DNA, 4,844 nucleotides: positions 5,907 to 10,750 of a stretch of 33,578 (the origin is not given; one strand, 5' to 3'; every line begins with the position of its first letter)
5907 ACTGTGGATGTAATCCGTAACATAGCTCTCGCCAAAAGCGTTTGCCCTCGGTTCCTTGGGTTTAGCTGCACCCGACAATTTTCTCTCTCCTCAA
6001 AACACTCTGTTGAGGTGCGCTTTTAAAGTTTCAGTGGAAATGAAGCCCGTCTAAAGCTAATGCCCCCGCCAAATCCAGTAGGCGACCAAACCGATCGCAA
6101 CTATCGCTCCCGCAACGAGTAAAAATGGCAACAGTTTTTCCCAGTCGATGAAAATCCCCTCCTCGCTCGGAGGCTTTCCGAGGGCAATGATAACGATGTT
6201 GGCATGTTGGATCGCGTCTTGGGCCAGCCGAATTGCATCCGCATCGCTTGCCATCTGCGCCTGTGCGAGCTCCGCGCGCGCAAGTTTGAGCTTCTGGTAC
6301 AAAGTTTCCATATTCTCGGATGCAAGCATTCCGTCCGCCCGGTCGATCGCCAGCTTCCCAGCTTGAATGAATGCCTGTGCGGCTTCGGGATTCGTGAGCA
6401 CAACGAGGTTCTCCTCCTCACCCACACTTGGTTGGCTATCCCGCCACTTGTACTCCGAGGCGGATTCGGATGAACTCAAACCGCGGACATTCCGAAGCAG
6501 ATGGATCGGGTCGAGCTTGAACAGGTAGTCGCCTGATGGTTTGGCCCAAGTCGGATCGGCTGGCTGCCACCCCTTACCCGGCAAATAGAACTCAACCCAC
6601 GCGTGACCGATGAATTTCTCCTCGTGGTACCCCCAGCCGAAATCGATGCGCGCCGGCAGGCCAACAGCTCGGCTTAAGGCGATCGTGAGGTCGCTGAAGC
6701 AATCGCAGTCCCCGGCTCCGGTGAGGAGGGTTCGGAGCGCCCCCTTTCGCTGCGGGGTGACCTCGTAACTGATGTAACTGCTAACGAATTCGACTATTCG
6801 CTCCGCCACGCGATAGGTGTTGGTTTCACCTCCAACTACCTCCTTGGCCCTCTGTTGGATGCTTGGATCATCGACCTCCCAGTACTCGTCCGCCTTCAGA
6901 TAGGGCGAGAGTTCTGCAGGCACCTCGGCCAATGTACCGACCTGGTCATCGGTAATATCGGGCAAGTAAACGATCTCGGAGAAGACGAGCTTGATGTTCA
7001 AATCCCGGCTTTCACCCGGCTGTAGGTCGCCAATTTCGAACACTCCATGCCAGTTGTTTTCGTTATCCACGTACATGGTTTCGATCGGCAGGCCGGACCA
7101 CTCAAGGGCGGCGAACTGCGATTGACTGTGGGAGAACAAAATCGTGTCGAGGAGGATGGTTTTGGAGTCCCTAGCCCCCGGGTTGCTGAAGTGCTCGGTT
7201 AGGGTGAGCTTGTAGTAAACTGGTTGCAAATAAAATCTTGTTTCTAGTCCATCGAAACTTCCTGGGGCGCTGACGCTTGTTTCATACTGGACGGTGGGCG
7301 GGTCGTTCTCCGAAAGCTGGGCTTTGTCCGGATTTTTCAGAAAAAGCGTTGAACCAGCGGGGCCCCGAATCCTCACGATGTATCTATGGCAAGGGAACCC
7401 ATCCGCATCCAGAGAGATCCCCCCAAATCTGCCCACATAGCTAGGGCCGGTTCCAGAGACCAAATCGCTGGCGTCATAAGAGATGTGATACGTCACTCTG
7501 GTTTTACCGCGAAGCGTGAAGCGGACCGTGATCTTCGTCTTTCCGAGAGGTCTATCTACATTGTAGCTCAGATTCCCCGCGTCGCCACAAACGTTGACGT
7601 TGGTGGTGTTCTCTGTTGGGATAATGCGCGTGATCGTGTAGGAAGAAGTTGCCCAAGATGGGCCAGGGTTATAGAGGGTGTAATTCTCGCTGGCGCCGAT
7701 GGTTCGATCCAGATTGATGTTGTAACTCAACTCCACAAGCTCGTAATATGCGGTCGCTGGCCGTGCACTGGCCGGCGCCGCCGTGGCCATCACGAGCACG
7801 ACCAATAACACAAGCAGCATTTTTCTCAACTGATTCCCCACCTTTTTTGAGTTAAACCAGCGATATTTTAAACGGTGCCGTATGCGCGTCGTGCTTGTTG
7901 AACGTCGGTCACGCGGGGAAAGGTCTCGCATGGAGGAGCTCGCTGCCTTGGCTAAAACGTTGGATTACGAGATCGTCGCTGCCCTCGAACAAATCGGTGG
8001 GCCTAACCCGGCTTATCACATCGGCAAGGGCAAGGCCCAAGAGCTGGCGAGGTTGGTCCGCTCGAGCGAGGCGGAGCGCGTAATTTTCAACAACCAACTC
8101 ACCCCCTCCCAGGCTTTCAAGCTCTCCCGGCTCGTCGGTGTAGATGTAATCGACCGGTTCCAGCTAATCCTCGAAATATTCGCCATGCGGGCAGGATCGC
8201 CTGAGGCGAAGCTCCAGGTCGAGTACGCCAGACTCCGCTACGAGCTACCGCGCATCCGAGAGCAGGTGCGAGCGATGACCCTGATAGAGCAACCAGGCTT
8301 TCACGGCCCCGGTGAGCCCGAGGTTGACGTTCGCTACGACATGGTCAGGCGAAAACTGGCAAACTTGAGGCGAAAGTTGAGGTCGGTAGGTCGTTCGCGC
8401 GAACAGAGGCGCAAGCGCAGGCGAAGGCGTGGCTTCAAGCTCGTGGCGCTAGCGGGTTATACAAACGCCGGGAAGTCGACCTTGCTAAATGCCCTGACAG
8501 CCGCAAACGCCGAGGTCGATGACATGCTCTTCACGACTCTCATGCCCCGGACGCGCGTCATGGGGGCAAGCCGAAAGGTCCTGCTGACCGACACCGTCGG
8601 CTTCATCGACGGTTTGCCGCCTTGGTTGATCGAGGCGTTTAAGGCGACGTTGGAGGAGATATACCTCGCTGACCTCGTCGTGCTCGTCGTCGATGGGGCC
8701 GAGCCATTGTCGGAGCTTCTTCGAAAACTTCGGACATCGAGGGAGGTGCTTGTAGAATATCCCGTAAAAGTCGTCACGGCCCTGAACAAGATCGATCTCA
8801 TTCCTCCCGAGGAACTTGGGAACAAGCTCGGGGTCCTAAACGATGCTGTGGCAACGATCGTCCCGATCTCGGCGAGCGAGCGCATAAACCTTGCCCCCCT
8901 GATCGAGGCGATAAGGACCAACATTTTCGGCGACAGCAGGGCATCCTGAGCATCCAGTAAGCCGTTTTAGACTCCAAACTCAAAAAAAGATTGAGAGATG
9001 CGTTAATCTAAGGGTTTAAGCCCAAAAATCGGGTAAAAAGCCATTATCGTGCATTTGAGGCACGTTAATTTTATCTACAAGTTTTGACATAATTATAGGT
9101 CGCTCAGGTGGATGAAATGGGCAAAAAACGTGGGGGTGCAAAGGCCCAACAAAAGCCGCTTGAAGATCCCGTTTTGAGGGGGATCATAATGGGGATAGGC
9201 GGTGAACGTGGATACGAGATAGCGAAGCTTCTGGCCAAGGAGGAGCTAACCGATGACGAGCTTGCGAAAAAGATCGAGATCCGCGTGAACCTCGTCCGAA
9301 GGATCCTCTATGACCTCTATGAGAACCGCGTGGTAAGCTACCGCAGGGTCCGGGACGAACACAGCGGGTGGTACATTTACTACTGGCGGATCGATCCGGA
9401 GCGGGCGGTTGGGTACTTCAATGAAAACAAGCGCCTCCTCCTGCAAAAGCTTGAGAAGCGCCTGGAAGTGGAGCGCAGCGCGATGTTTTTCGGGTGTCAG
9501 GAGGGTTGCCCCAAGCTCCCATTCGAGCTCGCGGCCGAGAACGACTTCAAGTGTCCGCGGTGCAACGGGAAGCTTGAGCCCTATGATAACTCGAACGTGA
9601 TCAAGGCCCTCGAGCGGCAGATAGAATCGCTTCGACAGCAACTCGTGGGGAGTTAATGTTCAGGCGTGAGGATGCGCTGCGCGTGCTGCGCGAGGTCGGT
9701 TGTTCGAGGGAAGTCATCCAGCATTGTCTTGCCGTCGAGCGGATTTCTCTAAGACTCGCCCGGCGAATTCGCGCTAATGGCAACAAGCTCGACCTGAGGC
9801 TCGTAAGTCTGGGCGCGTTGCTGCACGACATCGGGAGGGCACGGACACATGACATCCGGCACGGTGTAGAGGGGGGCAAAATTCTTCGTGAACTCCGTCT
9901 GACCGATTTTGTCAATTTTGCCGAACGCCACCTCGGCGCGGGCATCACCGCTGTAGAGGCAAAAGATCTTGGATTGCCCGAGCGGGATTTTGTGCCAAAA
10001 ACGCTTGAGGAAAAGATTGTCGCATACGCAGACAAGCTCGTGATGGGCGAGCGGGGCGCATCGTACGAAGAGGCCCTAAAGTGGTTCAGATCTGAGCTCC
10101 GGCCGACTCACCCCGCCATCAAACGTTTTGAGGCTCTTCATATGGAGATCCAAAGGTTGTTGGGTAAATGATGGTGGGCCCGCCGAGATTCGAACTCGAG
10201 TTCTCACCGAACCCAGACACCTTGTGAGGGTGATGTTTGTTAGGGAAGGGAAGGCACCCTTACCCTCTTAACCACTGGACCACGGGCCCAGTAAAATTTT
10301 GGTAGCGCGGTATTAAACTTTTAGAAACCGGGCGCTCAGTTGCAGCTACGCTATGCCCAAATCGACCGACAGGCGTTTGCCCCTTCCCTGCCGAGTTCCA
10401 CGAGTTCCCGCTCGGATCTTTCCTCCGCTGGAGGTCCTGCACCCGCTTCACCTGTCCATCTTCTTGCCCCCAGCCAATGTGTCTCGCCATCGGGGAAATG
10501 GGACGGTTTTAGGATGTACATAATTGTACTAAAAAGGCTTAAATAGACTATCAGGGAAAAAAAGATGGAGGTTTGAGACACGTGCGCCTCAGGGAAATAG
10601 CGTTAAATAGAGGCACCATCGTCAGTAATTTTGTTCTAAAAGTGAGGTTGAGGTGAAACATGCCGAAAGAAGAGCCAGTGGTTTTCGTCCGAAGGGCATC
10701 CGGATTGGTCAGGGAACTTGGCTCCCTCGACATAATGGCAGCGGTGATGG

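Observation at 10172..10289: tRNA-Val(CAC) interrupted by two BHB introns, one at a non-canonical D-arm position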

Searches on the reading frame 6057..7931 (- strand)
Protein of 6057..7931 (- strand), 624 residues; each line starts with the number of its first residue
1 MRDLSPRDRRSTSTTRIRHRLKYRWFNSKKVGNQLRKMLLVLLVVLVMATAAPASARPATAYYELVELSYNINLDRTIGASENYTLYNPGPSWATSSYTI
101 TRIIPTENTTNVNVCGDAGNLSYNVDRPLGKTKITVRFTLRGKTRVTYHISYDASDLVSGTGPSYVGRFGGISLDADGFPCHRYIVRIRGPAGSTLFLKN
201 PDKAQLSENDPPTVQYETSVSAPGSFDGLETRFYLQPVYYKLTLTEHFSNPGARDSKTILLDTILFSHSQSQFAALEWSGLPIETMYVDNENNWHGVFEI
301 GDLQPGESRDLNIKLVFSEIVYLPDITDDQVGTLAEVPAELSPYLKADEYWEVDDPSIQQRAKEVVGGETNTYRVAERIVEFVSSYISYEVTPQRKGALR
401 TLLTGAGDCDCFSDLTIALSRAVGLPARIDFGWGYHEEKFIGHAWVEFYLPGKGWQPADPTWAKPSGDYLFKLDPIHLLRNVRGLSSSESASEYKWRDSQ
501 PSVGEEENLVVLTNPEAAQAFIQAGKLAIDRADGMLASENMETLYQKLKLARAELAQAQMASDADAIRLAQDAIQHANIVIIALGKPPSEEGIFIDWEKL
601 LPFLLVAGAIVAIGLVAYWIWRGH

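Call 24: search_protein_families(library=pfam, proteins=[window:6057-7931:-], max_evalue=0.00001)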
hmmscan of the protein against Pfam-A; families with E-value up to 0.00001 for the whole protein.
window:6057-7931:- (624 aa): 1 family
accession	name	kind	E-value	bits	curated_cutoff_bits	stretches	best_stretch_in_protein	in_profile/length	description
PF01841.26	Transglut_core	-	4.5e-22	78.8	23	1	360-460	2-108/108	Transglutaminase-like superfamily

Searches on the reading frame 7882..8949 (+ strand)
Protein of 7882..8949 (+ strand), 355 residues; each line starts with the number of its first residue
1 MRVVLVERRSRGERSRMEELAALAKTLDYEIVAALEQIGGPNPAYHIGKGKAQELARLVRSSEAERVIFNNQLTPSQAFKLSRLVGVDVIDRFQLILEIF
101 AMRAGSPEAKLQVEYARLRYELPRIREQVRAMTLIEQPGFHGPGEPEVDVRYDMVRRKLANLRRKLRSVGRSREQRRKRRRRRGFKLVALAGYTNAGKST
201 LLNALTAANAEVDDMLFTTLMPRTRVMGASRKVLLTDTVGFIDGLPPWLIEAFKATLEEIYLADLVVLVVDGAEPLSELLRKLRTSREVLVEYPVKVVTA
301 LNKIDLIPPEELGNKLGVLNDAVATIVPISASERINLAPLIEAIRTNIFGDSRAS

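Call 24: search_protein_families(library=pfam, proteins=[window:7882-8949:+], max_evalue=0.00001)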
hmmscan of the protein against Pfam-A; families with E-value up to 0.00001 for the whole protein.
window:7882-8949:+ (355 aa): 5 families
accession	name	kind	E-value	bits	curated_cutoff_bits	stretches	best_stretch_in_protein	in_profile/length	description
PF13167.11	GTP-bdg_N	-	4.1e-26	91.8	25.4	1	15-101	2-89/89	GTP-binding GTPase N-terminal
PF01926.29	MMR_HSR1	-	1.7e-19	70.4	21.9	1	188-303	2-113/113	50S ribosome-binding GTPase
PF16360.10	GTP-bdg_M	-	2.1e-18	67.1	29.5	1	103-180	1-79/79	GTP-binding GTPase Middle Region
PF02421.24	FeoB_N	-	1.9e-08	34.5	27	1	188-343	3-155/156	Ferrous iron transport protein B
PF00009.33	GTP_EFTU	-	1.6e-07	31.6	26.5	0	223-346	61-184/188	Elongation factor Tu GTP binding domain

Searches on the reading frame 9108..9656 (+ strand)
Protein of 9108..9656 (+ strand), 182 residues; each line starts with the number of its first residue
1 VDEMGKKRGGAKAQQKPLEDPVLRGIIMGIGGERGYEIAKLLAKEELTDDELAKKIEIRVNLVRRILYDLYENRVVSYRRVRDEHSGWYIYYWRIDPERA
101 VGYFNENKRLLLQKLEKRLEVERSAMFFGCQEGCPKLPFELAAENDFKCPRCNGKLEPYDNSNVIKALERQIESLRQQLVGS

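Call 24: search_protein_families(library=pfam, proteins=[window:9108-9656:+], max_evalue=0.00001)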
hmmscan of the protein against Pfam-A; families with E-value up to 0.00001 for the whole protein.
window:9108-9656:+ (182 aa): 1 family
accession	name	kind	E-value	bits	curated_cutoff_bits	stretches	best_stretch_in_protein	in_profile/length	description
PF02002.24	TFIIE_alpha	-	1.2e-23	83.4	22.9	1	23-123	3-104/105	TFIIE alpha subunit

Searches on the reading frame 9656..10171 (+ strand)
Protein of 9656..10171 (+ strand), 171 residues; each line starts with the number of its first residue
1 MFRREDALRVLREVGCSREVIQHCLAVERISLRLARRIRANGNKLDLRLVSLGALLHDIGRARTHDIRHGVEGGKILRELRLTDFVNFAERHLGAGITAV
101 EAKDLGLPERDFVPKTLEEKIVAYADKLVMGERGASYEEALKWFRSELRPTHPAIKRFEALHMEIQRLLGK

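Call 6: find_related_loci(query=window:9656-10168:+, collection=genome_contigs, flank=4000)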
Query window:9656-10168:+ (171 aa) in genome_contigs; peptide patterns used: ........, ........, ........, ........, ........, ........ (x = any residue, [..] = any of these).
298 stretches matched a pattern; 172 encode a relative of the query (tblastn E <= 1e-3); the best 80 are kept; 80 distinct loci.
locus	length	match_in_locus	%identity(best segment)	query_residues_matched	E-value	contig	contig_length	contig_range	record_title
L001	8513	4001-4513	78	1-171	5e-85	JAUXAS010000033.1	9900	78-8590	MAG: Hadesarchaea archaeon isolate CSMAG_2768 CSMAG_2768_k141_342507_length_9900_cov_14.9369, whole genome shotgun seque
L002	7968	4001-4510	77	1-170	3e-83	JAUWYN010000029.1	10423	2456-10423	MAG: Hadesarchaea archaeon isolate CSMAG_2711 CSMAG_2711_k141_113506_length_10423_cov_15.6055, whole genome shotgun sequ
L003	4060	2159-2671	75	1-171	3e-81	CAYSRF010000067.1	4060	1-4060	MAG TPA_asm: Candidatus Hadarchaeota archaeon isolate SRP239594_co1_80 genome assembly, contig: NODE_18586_length_4060_c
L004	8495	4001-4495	72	4-168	4e-68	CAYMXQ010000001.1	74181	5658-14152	MAG TPA_asm: Candidatus Hadarchaeota archaeon isolate binchicken_co266_291 genome assembly, contig: NODE_771_length_7418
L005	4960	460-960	63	2-168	1e-63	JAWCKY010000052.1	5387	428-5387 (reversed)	MAG: Candidatus Hadarchaeales archaeon isolate JZ-2_201705_bins_157 JZ-2_201705_bins_157_scaffold_52, whole genome shotg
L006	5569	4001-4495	61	4-168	3e-62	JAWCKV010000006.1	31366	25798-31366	MAG: Candidatus Hadarchaeales archaeon isolate JZ-2_201705_bins_153 JZ-2_201705_bins_153_scaffold_6, whole genome shotgu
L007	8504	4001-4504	57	1-168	5e-58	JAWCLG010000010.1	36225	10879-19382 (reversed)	MAG: Candidatus Hadarchaeales archaeon isolate JZ-2_201705_bins_17 JZ-2_201705_bins_17_scaffold_10, whole genome shotgun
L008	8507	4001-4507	53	4-171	7e-56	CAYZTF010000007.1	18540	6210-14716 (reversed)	MAG TPA_asm: uncultured Candidatus Bathyarchaeia archaeon isolate SRP098346_co1_261 genome assembly, contig: NODE_2979_l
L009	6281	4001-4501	50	5-170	8e-53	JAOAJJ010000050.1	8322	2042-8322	MAG: Candidatus Bathyarchaeota archaeon isolate SKW196 NODE_49_length_8322_cov_3.368344, whole genome shotgun sequence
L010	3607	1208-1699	54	4-166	9e-53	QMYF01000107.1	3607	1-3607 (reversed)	MAG: Candidatus Hecatellales archaeon isolate B24_G17 B24_Guay17_scaffold_16493, whole genome shotgun sequence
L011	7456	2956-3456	52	4-169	2e-52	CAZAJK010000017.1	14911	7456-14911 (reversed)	MAG TPA_asm: uncultured Candidatus Bathyarchaeia archaeon isolate SRP141552_co1_237 genome assembly, contig: NODE_1742_l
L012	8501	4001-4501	52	5-170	4e-52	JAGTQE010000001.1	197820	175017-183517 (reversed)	MAG: Candidatus Bathyarchaeota archaeon isolate JZ_bin_36.2 JZ_bin_36.2_NODE_1, whole genome shotgun sequence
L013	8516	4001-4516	50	1-171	3e-52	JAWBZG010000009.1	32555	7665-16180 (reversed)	MAG: Candidatus Bathyarchaeia archaeon isolate JZ-1_201901_bins_53 JZ-1_201901_bins_53_scaffold_9, whole genome shotgun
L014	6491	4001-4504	48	5-171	4e-50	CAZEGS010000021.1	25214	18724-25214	MAG TPA_asm: uncultured Candidatus Bathyarchaeia archaeon isolate binchicken_co6_533 genome assembly, contig: NODE_1731_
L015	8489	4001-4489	56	5-168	2e-49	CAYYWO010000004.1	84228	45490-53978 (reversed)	MAG TPA_asm: Candidatus Hadarchaeota archaeon isolate binchicken_co409_107 genome assembly, contig: NODE_8_length_84228_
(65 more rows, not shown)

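Call 24: search_protein_families(library=pfam, proteins=[window:9656-10171:+], max_evalue=0.00001)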
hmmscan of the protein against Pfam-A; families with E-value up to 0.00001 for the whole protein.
window:9656-10171:+ (171 aa): 1 family
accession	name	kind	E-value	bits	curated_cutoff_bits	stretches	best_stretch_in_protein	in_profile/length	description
PF01966.28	HD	-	9.8e-16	58.5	22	1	20-130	1-115/116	HD domain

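Call 52: search_protein_families(library=pfam, proteins=[L002:4627-5418:+], max_evalue=0.001)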
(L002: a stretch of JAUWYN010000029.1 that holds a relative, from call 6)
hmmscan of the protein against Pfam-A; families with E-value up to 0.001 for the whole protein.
L002:4627-5418:+ (263 aa): 2 families
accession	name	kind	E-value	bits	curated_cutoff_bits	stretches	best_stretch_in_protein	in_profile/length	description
PF14528.11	LAGLIDADG_3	-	2.5e-10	40.9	22.5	1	50-125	2-73/82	LAGLIDADG-like domain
PF05204.19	Hom_end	-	0.0001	22.8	21.1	0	154-172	13-31/110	Homing endonuclease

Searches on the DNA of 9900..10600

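Call 7: search_rna_families(source=window, start=9900, end=10600, threshold=evalue, max_evalue=10, show_alignments=3)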
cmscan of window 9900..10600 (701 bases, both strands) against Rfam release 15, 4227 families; matches with E-value up to 10: 5.
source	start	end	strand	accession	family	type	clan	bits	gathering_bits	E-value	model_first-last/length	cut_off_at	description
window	10175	10289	-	RF00005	tRNA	Gene; tRNA;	CL00001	35.8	29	8.8e-06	1-71/71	no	tRNA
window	10155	10262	-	RF00614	SNORA11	Gene; snRNA; snoRNA; HACA-box;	-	16.7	36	0.9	1-129/129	no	Small nucleolar RNA SNORA11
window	9944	10089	-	RF02257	adapt33_3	Gene; lncRNA;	-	14.5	70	1.4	1-140/140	no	Adaptive response 33 conserved region 3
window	10203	10230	-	RF00058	HgcF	Gene; snRNA; snoRNA; HACA-box;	-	10.4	70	7.8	47-73/168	no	HgcF RNA (Pab35)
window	10340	10575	-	RF02267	Vax2os1_2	Gene; lncRNA;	-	5.9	55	2.2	237-466/466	no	Vax2os1 conserved region 2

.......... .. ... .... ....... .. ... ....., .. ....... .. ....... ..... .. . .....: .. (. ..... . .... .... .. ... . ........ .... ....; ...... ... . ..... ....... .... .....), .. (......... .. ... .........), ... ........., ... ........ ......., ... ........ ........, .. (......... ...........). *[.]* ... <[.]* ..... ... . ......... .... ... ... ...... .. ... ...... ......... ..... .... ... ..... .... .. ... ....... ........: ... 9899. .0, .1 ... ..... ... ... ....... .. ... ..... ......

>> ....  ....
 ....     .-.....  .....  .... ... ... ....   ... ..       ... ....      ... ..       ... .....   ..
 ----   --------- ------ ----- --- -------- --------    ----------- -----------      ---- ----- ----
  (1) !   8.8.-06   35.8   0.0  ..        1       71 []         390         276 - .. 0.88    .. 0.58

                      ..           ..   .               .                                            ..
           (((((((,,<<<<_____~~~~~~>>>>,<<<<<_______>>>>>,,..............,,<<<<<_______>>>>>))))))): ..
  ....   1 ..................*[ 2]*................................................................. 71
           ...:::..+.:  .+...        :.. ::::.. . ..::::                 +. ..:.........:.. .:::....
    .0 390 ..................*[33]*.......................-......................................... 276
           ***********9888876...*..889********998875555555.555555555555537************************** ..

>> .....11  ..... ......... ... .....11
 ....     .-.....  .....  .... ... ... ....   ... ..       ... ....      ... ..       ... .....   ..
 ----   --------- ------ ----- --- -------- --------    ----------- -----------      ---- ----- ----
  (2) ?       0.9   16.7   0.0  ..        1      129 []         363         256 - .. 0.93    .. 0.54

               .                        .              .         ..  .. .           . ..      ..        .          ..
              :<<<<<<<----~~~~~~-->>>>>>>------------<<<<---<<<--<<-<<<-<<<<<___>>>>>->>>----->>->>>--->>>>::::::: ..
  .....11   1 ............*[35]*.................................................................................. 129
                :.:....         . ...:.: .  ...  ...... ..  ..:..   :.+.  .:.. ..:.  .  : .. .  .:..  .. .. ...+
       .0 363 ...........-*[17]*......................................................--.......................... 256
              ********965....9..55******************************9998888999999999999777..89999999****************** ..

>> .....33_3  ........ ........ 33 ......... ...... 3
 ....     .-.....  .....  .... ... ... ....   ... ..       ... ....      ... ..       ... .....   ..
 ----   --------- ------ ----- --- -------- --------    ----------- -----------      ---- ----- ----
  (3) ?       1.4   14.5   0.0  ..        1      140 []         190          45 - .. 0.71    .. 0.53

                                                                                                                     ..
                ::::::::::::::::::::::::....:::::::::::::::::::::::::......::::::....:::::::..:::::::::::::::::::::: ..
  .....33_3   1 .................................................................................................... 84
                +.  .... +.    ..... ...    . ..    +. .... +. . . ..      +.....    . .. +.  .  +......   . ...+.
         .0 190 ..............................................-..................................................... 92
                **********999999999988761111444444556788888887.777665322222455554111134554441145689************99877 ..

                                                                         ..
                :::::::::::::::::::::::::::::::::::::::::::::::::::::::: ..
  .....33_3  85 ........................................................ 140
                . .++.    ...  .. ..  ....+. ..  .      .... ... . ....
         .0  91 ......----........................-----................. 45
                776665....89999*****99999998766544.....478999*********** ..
